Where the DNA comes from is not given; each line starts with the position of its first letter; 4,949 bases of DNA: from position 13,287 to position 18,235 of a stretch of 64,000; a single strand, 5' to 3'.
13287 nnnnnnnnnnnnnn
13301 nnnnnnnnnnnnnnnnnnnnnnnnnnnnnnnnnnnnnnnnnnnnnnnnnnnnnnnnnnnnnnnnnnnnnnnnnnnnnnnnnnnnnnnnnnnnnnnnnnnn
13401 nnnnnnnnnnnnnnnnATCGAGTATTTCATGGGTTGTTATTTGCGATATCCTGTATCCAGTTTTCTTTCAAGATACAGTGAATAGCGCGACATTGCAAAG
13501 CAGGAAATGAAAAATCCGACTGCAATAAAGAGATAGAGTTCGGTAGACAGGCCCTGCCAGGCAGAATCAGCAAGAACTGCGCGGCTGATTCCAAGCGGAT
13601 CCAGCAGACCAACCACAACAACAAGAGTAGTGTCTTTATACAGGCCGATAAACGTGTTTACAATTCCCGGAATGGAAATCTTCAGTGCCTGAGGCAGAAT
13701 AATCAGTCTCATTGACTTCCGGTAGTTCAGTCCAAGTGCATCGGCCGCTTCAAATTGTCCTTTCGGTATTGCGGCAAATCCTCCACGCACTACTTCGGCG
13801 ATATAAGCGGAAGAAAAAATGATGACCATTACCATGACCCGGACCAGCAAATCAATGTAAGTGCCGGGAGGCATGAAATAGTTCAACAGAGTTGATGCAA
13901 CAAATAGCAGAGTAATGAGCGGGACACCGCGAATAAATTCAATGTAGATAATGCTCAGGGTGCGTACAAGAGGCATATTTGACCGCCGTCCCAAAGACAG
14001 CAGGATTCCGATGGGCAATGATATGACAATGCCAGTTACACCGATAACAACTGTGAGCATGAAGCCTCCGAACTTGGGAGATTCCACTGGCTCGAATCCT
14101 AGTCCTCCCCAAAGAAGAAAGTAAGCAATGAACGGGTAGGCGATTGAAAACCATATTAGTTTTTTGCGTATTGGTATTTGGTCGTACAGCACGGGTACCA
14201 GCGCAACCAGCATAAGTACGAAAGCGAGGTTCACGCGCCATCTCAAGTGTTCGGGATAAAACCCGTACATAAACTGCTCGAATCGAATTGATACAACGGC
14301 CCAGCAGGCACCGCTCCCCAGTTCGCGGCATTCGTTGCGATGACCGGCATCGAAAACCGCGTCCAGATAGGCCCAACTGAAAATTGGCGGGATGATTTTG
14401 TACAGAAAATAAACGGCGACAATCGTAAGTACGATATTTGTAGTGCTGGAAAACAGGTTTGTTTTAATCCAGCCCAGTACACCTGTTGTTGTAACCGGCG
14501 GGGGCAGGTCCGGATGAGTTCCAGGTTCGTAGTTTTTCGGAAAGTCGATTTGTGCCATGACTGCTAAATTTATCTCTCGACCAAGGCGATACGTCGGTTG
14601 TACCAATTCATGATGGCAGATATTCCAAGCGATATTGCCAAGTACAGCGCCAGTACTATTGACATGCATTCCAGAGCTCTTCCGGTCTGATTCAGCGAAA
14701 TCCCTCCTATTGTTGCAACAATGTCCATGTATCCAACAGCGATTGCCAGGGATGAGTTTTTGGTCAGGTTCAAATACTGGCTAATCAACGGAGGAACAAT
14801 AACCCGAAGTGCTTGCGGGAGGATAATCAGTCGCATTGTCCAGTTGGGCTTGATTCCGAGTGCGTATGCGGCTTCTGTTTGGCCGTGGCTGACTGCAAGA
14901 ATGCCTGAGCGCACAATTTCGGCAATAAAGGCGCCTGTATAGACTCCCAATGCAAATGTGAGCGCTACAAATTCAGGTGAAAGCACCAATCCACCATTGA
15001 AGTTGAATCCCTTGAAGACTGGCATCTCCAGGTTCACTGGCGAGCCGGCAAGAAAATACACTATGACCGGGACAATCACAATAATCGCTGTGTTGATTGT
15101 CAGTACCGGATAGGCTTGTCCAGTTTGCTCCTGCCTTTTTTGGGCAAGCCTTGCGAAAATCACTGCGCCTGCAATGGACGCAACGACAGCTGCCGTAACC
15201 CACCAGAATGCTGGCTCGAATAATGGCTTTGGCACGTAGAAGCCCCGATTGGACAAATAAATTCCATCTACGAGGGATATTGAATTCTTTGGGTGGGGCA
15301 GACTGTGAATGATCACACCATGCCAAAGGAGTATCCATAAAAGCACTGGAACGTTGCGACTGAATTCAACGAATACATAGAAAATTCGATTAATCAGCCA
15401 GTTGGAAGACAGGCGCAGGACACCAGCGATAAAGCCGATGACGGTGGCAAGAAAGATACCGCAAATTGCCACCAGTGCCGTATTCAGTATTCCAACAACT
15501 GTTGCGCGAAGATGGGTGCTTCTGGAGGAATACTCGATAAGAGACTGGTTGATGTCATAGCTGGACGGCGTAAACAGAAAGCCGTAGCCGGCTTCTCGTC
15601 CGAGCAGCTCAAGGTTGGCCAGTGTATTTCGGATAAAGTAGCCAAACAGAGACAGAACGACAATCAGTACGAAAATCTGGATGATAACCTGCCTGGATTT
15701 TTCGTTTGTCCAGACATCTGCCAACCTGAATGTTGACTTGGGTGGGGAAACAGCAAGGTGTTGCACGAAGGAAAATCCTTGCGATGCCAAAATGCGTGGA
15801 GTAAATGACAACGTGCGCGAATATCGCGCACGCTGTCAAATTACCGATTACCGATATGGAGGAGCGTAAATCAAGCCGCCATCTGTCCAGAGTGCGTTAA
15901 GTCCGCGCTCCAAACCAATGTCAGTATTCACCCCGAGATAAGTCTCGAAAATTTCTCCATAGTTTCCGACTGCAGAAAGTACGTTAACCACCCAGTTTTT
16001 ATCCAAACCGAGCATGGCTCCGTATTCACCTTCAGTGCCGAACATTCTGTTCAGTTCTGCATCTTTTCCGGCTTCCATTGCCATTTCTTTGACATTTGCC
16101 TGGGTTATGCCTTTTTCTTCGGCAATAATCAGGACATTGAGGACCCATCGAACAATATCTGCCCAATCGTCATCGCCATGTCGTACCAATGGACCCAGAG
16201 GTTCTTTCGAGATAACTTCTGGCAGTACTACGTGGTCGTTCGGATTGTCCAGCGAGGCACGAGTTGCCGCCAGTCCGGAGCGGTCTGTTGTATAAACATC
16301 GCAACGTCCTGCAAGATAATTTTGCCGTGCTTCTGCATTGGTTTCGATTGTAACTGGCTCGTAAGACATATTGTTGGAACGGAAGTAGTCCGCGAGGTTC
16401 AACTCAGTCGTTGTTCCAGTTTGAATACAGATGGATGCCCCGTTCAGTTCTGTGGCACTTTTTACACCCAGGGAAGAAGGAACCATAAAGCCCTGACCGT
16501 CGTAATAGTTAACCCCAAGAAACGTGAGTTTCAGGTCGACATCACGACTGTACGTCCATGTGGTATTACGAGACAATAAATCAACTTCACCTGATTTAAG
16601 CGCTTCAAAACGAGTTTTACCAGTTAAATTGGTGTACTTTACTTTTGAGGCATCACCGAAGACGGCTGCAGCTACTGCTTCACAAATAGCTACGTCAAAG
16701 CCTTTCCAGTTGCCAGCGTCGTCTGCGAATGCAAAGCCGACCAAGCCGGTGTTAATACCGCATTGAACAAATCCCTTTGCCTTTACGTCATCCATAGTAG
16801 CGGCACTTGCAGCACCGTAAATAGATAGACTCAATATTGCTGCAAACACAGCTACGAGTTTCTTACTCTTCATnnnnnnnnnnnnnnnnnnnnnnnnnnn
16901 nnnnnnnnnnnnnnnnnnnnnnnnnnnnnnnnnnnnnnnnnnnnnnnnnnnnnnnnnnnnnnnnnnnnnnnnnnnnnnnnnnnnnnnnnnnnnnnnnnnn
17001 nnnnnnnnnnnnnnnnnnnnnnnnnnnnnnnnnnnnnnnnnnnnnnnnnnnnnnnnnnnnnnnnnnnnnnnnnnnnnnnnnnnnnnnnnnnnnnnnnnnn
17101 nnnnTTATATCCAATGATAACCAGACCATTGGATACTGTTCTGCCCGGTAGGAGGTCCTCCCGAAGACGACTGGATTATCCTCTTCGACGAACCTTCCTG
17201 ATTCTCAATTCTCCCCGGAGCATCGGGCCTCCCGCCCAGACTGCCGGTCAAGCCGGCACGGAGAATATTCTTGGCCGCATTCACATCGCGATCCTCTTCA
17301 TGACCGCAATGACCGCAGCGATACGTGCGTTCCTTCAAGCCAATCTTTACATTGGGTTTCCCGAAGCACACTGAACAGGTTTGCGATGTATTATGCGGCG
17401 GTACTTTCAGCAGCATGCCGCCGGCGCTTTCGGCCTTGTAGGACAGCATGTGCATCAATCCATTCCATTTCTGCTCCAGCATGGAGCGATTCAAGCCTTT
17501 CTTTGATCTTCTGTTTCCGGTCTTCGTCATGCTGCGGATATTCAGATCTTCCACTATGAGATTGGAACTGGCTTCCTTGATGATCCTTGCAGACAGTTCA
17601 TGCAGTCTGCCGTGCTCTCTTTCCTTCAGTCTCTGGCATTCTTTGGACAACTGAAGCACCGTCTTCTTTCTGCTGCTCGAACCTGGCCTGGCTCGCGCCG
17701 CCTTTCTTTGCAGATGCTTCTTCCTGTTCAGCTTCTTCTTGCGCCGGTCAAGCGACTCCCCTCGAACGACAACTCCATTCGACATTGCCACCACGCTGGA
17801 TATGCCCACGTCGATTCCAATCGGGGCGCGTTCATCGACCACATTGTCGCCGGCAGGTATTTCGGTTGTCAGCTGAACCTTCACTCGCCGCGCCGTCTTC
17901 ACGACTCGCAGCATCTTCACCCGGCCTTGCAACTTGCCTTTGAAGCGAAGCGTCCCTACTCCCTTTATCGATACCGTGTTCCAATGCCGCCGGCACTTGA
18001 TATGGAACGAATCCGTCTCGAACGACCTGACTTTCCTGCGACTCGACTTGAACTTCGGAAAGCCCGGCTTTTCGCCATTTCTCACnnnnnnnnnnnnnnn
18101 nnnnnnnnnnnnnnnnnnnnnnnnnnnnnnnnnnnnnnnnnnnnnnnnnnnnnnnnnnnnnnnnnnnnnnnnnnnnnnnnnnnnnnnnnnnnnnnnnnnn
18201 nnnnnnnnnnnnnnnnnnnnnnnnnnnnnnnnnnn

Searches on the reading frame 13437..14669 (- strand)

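Call 51: search_protein_families(library=pfam, proteins=[window:13437-14669:-], max_evalue=0.00001)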
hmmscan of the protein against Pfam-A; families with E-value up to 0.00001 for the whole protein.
window:13437-14669:- (410 aa): 1 family
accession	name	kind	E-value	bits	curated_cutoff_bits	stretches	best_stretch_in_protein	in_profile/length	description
PF00528.27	BPD_transp_1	-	1.4e-15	57.9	26.4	1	218-404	2-182/184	Binding-protein-dependent transport system inner membrane component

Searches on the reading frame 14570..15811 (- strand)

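Call 51: search_protein_families(library=pfam, proteins=[window:14570-15811:-], max_evalue=0.00001)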
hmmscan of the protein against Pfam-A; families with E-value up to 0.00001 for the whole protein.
window:14570-15811:- (413 aa): 1 family
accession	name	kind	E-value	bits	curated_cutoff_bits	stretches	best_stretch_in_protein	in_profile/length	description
PF00528.27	BPD_transp_1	-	1.4e-15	58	26.4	1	241-408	30-182/184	Binding-protein-dependent transport system inner membrane component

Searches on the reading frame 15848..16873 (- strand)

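Call 51: search_protein_families(library=pfam, proteins=[window:15848-16873:-], max_evalue=0.00001)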
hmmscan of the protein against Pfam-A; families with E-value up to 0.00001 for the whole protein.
window:15848-16873:- (341 aa): 1 family
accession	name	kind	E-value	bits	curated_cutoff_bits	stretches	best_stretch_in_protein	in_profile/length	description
PF00497.25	SBP_bac_3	-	2.7e-12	47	26.4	1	37-246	2-114/132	Bacterial extracellular solute-binding proteins, family 3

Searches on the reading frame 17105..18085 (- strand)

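Call 51: search_protein_families(library=pfam, proteins=[window:17105-18085:-], max_evalue=0.00001)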
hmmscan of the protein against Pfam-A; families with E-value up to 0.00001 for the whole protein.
window:17105-18085:- (326 aa): 2 families
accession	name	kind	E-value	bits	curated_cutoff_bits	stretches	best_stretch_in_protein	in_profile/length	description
PF07282.18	Cas12f1-like_TNB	-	9e-23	80.6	26.3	1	207-274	1-60/60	Cas12f1-like, TNB domain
PF01385.25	OrfB_IS605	-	1.8e-10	41.5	30.5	1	74-188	4-118/120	Probable transposase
